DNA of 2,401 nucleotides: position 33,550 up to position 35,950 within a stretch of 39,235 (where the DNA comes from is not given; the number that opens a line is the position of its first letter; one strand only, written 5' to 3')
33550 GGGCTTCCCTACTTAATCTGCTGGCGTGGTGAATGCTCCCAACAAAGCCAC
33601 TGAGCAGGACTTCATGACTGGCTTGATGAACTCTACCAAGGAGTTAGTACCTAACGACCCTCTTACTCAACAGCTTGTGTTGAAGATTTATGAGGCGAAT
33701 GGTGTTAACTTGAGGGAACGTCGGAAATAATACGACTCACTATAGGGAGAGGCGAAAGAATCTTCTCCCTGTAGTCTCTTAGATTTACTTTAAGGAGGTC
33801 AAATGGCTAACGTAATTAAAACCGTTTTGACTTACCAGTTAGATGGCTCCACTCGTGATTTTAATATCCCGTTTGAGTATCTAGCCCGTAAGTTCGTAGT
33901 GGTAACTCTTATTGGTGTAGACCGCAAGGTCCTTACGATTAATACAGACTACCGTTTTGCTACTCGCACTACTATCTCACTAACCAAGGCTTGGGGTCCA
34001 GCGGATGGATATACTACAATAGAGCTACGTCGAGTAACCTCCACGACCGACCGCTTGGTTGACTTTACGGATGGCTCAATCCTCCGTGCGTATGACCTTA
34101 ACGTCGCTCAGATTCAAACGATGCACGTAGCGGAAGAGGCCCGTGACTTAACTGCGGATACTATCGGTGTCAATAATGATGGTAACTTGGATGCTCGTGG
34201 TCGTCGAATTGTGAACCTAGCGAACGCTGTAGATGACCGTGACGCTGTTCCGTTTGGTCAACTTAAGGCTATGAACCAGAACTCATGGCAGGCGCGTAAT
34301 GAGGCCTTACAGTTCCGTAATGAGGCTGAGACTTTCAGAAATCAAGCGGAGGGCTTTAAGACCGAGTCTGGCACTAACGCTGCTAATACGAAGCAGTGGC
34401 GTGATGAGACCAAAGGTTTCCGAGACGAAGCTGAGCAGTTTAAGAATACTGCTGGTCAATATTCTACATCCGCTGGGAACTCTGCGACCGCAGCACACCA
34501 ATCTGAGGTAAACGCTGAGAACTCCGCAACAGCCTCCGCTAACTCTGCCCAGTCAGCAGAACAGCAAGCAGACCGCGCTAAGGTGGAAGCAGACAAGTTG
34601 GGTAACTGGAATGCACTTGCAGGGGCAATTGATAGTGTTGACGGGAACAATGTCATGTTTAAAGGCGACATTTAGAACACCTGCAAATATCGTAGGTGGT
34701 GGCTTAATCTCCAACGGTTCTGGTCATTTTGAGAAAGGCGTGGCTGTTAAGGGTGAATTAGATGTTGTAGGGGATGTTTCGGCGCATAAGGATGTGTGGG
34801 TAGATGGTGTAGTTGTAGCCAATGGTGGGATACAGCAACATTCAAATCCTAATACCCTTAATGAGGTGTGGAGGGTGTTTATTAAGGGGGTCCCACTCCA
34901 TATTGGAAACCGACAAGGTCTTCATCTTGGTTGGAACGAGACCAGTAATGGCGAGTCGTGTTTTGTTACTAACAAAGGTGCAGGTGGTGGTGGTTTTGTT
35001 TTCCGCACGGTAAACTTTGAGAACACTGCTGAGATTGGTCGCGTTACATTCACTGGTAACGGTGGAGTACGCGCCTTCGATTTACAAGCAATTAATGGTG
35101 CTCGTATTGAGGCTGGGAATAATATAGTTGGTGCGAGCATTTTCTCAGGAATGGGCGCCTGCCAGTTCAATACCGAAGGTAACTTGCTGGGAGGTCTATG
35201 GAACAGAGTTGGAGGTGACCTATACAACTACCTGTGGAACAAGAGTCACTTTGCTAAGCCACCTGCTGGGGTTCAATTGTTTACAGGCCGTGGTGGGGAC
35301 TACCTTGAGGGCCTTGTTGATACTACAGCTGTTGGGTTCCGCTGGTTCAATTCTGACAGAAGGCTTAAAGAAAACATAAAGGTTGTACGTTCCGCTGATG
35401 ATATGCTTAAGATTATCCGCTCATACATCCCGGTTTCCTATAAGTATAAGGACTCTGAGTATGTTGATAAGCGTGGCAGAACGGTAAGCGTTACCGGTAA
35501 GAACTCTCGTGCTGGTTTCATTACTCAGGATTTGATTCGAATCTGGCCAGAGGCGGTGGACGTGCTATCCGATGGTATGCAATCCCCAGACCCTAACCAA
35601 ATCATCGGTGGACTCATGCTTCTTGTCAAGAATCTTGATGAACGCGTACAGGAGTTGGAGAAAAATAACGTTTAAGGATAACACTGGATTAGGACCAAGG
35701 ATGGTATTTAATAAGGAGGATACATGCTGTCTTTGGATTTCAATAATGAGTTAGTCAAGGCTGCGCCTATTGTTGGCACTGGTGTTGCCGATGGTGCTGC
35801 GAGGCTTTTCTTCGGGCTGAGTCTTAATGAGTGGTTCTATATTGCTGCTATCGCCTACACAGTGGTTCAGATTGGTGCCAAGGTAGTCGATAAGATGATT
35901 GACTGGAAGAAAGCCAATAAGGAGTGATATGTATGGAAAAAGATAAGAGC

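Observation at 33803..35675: Mosaic tail fibre: T7-type anchor fused to a non-T7 distal domain ending in an S74-like intramolecular chaperone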

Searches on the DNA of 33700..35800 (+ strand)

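Call 4: search_dna_similar(query=window:33700-35800:+, collection=phages, mode=near, max_rows=30)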
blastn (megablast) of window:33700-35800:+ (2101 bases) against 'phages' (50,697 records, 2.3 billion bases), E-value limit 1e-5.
Records with a match: 272; places in all: 276; records where one place covers at least 80% of the query: 5.
Best place of each record, by identity: 95-99% 2; 90-95% 132; 80-90% 85; 60-80% 53.
By first word of the organism name: Escherichia 165; Klebsiella 23; Yersinia 17; Enterobacteria 13; Shigella 9; Teseptimavirus 7; Citrobacter 6; Salmonella 6; Serratia 5; Pectobacterium 5; and 9 more.
By host as written in the record: - 96; Escherichia coli 28; Escherichia coli strain W3110 25; Escherichia coli rfaC 14; Klebsiella pneumoniae 14; Shigella sp. 9; Yersinia pestis 7; Yersinia enterocolitica 5; and 44 more.
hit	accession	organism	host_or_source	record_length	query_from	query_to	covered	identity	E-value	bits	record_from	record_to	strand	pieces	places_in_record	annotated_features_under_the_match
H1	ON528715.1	Shigella phage ESh1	Shigella sp.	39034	2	2101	100%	87.1%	0e+0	2374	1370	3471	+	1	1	non-contractile tail fiber protein | class II holin | peptidoglycan lytic exotransglycosylase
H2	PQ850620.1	Escherichia phage MeretOppenheim_Bas102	Escherichia coli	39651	24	2024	95%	89.8%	0e+0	2567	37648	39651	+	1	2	tail fiber protein | internal virion protein with endolysin domain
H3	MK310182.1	Escherichia phage NC-A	Escherichia coli NC101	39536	1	2101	100%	84.2%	0e+0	2037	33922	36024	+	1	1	tail fibers protein | class II holin | protein inside capsid D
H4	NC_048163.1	Escherichia phage NC-A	Escherichia coli NC101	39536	1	2101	100%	84.2%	0e+0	2037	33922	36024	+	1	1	tail fiber protein | holin | internal virion protein with endolysin domain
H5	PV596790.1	Yersinia phage vB_Yep_9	Yersinia enterocolitica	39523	55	2101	97%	82.6%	0e+0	1805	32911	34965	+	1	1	tail fiber domain-containing protein | holin | peptidoglycan lytic exotransglycosylase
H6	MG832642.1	Escherichia phage HZ2R8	Escherichia coli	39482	1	2021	52%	86.8%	0e+0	1231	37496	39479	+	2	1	tail fiber protein | peptidoglycan hydrolase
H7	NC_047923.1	Escherichia phage HZ2R8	Escherichia coli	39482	1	2021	52%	86.8%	0e+0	1231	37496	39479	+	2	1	tail fiber protein | internal virion protein with endolysin domain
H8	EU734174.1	Escherichia phage 13a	Escherichia coli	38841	2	954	45%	90.6%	0e+0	1262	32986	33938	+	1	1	17: gp17 | 16: gp16 | promoter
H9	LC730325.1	Escherichia phage T7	Escherichia coli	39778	2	954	45%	90.6%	0e+0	1262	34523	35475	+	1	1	record has no annotation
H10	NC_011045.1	Escherichia phage 13a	Escherichia coli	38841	2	954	45%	90.6%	0e+0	1262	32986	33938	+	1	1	17: tail fiber protein | 16: internal virion protein with endolysin domain | promoter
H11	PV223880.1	Escherichia phage T7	-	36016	2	954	45%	90.6%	0e+0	1262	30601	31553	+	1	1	tail fiber protein | internal virion protein D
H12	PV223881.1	Escherichia phage T7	Escherichia coli BL21(DE3)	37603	2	954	45%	90.6%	0e+0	1262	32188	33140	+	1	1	tail fiber protein | internal virion protein D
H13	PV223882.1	Escherichia phage T7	Escherichia coli BL21(DE3)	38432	2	954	45%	90.6%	0e+0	1262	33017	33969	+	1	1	tail fiber protein | internal virion protein D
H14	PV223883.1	Escherichia phage T7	Escherichia coli BL21(DE3)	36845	2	954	45%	90.6%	0e+0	1262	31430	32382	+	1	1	tail fiber protein | internal virion protein D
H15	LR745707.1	Escherichia phage T7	-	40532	2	954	45%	90.4%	0e+0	1251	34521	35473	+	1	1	17: tail fiber protein | 16: internal virion protein D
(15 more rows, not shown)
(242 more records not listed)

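Call 5: get_annotated_region(hit=H1, flank=1000)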
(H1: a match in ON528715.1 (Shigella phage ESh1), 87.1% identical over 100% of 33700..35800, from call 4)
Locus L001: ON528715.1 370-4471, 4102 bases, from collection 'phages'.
description: UNVERIFIED: Shigella phage ESh1, complete genome.
organism: Shigella phage ESh1 (NCBI taxid 2950757)
taxonomy: Viruses; Duplodnaviria; Heunggongvirae; Uroviricota; Caudoviricetes; Autographiviridae; Studiervirinae; Teseptimavirus
host: Shigella sp.; source: -; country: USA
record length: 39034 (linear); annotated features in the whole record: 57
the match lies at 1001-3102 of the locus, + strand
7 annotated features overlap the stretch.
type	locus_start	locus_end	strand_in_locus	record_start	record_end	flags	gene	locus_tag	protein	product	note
CDS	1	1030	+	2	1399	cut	-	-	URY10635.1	peptidoglycan lytic exotransglycosylase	rasttk_feature_annotation_tool=annotate_proteins_km er_v2; rasttk_feature_creation_tool=/opt/patric-common/ ...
CDS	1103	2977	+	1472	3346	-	-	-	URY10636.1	non-contractile tail fiber protein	rasttk_feature_annotation_tool=annotate_proteins_km er_v2; rasttk_feature_creation_tool=/opt/patric-common/ ...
CDS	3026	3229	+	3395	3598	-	-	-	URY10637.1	class II holin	rasttk_feature_annotation_tool=annotate_proteins_km er_v2; rasttk_feature_creation_tool=/opt/patric-common/ ...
CDS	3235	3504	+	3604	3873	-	-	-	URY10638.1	terminase small subunit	rasttk_feature_annotation_tool=annotate_proteins_km er_v2; rasttk_feature_creation_tool=/opt/patric-common/ ...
CDS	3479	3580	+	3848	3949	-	-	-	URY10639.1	hypothetical protein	rasttk_feature_annotation_tool=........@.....; rasttk_feature_creation_tool=/opt/patric-common/ runtime/bin/phanotate ...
CDS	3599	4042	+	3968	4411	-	-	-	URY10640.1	Rz-like lysis protein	rasttk_feature_annotation_tool=annotate_proteins_km er_v2; rasttk_feature_creation_tool=/opt/patric-common/ ...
CDS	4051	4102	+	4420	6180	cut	-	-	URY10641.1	terminase small subunit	rasttk_feature_annotation_tool=annotate_proteins_km er_v2; rasttk_feature_creation_tool=/opt/patric-common/ ...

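Call 6: get_annotated_region(hit=H2, flank=1000)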
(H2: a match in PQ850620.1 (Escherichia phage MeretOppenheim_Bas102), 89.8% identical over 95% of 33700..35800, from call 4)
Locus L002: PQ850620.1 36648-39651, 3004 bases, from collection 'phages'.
description: Escherichia phage MeretOppenheim_Bas102, complete genome.
organism: Escherichia phage MeretOppenheim_Bas102 (NCBI taxid 3398427)
taxonomy: Viruses; Duplodnaviria; Heunggongvirae; Uroviricota; Caudoviricetes
host: Escherichia coli; source: sewage plant inflow; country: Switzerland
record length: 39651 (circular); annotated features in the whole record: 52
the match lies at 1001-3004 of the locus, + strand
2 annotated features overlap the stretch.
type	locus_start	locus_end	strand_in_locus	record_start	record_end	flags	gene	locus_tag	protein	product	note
CDS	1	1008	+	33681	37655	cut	-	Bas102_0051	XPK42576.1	internal virion protein with endolysin domain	head and packaging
CDS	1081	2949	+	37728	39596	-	-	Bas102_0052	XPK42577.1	tail fiber protein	tail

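Call 7: get_annotated_region(hit=H4, flank=1000)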
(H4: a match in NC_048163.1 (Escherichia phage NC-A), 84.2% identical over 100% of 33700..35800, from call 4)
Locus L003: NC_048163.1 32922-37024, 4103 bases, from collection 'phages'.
description: Phage NC-A, complete genome.
organism: Escherichia phage NC-A (NCBI taxid 2528528)
taxonomy: Viruses; Duplodnaviria; Heunggongvirae; Uroviricota; Caudoviricetes; Autographiviridae; Studiervirinae; Teseptimavirus; Teseptimavirus NCA
host: Escherichia coli NC101; source: patient with IBD; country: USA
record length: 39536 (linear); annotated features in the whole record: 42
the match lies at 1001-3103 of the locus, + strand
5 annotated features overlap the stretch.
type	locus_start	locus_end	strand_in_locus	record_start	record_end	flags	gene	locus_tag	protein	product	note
CDS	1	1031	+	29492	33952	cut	-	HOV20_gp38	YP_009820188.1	internal virion protein with endolysin domain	-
CDS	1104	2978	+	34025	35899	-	-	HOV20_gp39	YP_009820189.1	tail fiber protein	-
CDS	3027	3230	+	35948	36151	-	-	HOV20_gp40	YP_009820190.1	holin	-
CDS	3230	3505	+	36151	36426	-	-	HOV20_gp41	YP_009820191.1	terminase small subunit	DNA packaging protein A, T7-like gp18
CDS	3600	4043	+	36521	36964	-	-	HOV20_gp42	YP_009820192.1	Rz-like spanin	endopeptidase (EC) Rz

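Call 8: get_annotated_region(hit=H5, flank=1000)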
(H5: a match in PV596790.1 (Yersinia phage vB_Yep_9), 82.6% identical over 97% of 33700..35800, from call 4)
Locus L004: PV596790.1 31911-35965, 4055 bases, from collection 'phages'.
description: Yersinia phage vB_Yep_9, complete genome.
organism: Yersinia phage vB_Yep_9 (NCBI taxid 3421738)
taxonomy: Viruses; Duplodnaviria; Heunggongvirae; Uroviricota; Caudoviricetes; Autographivirales; Autotranscriptaviridae; Studiervirinae; Teseptimavirus
host: Yersinia enterocolitica; source: mixed sewage samples; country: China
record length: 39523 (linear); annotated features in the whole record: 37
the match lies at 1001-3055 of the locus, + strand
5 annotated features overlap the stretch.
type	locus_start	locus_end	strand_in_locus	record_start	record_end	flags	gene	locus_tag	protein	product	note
CDS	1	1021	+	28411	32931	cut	-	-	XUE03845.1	peptidoglycan lytic exotransglycosylase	-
CDS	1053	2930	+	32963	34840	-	-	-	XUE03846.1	tail fiber domain-containing protein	-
CDS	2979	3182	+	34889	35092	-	-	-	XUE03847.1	holin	-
CDS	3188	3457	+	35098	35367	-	-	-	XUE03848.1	terminase small subunit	-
CDS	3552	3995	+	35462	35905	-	-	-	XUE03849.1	Rz-like lysis protein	-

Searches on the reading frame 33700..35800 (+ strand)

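Call 85: search_protein_families(library=pfam, proteins=[L002:1081-2946:+], max_evalue=0.01)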
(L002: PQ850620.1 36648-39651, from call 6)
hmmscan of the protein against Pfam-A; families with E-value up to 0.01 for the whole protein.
L002:1081-2946:+ (622 aa): 3 families
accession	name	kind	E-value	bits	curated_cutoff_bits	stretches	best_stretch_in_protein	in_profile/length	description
PF03906.20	Phage_T7_tail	-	3.7e-74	248.1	25.2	1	1-162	1-157/157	Phage T7 tail fibre protein, N-terminal domain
PF13884.11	Peptidase_S74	-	4.5e-12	46.5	22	1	518-586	1-57/58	Chaperone of endosialidase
PF05662.19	YadA_stalk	-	9.6e-05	23.1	28.4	1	135-167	1-33/43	Coiled stalk of trimeric autotransporter adhesin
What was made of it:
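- Closest known: Yersinia phage phiYeO3-12 gp17. Same: Same Pfam architecture: Phage_T7_tail plus C-terminal Peptidase_S74 (call 85).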

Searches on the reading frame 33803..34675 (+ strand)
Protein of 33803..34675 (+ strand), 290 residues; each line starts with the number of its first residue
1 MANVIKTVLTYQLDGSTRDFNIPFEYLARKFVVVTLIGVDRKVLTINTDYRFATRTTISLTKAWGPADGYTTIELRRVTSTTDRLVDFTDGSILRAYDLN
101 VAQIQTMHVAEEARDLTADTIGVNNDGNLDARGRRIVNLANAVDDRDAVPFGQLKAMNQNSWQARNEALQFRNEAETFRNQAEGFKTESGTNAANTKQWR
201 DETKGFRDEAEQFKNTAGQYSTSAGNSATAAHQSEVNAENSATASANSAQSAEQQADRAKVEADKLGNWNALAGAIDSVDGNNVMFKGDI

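Call 12: search_protein_families(library=phrogs, proteins=[window:33803-34672:+], max_evalue=0.001)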
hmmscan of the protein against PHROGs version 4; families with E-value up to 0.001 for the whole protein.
seq(290 aa): 25 families
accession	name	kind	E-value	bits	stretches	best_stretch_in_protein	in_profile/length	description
phrog_4242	-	tail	1.4e-157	527.7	1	1-290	1-332/628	tail fiber protein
phrog_13980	-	tail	3.7e-149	499.8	2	1-194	1-194/756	tail fiber protein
phrog_9502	-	tail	1.2e-129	435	1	1-289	1-306/647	tail fiber protein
phrog_6256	-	tail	1.5e-108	365.7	1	1-279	1-274/686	tail fiber protein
phrog_17312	-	tail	5.9e-44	151.5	1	1-156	1-152/792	tail protein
phrog_8460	-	tail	5.2e-39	135.1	1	6-202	1-176/780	tail fiber protein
phrog_24786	-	tail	3.1e-37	129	1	2-156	2-152/903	tail fiber protein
phrog_13481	-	tail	1.5e-29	104.4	1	7-268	21-264/596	tail fiber protein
phrog_2710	-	tail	4.8e-29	102.3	1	11-200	15-191/781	tail fiber protein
phrog_27277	-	tail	1.3e-24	87.5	1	6-154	3-160/734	tail spike protein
phrog_1640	-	tail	3.8e-22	80.2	1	5-149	6-155/765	tail protein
phrog_26630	-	tail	9.2e-20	71.7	1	12-147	9-141/506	tail fiber protein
phrog_31166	-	tail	3.3e-17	63.6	1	14-118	10-114/486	tail fiber protein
phrog_15695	-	tail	8.2e-16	57.9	1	1-249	1-251/1284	tail fiber protein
phrog_6518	-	tail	1.8e-15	57.1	1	10-156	8-156/793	tail fiber protein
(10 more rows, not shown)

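Call 19: find_encoding_contigs(protein=window:33803-34675:+, flank=3000, max_places=6)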
Protein window:33803-34675:+ (290 aa): no gene with exactly this product is on record in the collection.

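Call 33: list_cluster_members(proteins=[P0001, window:33803-34675:+, window:29775-33581:+])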
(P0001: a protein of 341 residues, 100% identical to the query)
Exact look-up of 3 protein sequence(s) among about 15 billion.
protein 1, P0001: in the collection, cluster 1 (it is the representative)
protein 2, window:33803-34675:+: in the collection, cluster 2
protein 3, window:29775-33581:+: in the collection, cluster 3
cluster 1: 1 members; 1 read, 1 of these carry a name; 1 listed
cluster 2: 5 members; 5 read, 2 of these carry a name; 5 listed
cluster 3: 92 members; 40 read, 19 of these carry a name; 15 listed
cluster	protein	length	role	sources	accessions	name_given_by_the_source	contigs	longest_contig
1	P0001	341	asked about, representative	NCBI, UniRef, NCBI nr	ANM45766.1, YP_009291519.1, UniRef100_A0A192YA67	tail fiber protein [Escherichia phage 64795_ec1] | Tail fibers protein n=1 Tax=Escherichia phage 64795_ec1 TaxID=1837842 ...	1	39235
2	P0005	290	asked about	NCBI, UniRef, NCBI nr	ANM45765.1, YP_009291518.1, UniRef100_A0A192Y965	tail fiber protein [Escherichia phage 64795_ec1] | Tail fibers protein n=1 Tax=Escherichia phage 64795_ec1 TaxID=1837842 ...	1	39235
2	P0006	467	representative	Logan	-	-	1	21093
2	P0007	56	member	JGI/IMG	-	nucleoside-diphosphate-sugar epimerase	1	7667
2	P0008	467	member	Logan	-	-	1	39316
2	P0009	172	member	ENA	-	-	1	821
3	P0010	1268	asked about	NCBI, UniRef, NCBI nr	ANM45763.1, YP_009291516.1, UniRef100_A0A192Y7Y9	internal virion protein with endolysin domain [Escherichia phage 64795_ec1] | Peptidoglycan transglycosylase gp16 n=1 Tax=Escherichia phage 64795_ec1 TaxID=1837842 ...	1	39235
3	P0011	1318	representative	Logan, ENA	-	-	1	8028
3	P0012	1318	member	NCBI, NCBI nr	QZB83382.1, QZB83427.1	internal virion protein D [Escherichia phage T7]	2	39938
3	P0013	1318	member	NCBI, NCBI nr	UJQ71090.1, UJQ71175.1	internal virion protein D [Escherichia phage T7]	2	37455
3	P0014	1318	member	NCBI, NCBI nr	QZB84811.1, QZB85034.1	internal virion protein D [Escherichia phage T7]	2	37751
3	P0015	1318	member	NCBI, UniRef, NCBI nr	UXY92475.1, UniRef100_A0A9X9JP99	internal virion protein D [Escherichia phage 04922B] | Peptidoglycan transglycosylase gp16 n=1 Tax=Escherichia phage 04922B TaxID=2969440 ...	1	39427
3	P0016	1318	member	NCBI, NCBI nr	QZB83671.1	internal virion protein D [Escherichia phage T7]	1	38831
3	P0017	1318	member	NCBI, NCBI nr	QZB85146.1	internal virion protein D [Escherichia phage T7]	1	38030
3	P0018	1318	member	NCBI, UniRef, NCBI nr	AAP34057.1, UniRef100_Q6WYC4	gene 16 [Escherichia phage T7] | Peptidoglycan transglycosylase gp16 n=1 Tax=Escherichia phage T7 TaxID=10760 ...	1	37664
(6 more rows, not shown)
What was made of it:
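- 33803..34675 (+): Gene 17, 5' part (ORF A). Codons 1-290 and then TAG at 34673-34675. It comprises the T7-type tail-binding domain (residues 1-162, 33803-34288) and the Ala/Ser/Asn-rich helical shaft (163-290). It is annotated as ANM45765.1 'tail fiber protein' in the source record (call 33).
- The record annotates two adjacent tail-fibre CDSs (call 33).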

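Call 63: search_protein_families(library=pfam, proteins=[P0008], max_evalue=0.01)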
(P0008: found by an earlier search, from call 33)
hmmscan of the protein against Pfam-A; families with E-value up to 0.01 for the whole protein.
P0008 (467 aa): 2 families
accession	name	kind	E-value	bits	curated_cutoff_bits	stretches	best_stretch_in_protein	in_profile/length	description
PF03906.20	Phage_T7_tail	-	2.8e-71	238.7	25.2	1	1-162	1-157/157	Phage T7 tail fibre protein, N-terminal domain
PF05662.19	YadA_stalk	-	8.9e-05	23.2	28.4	1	135-167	1-33/43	Coiled stalk of trimeric autotransporter adhesin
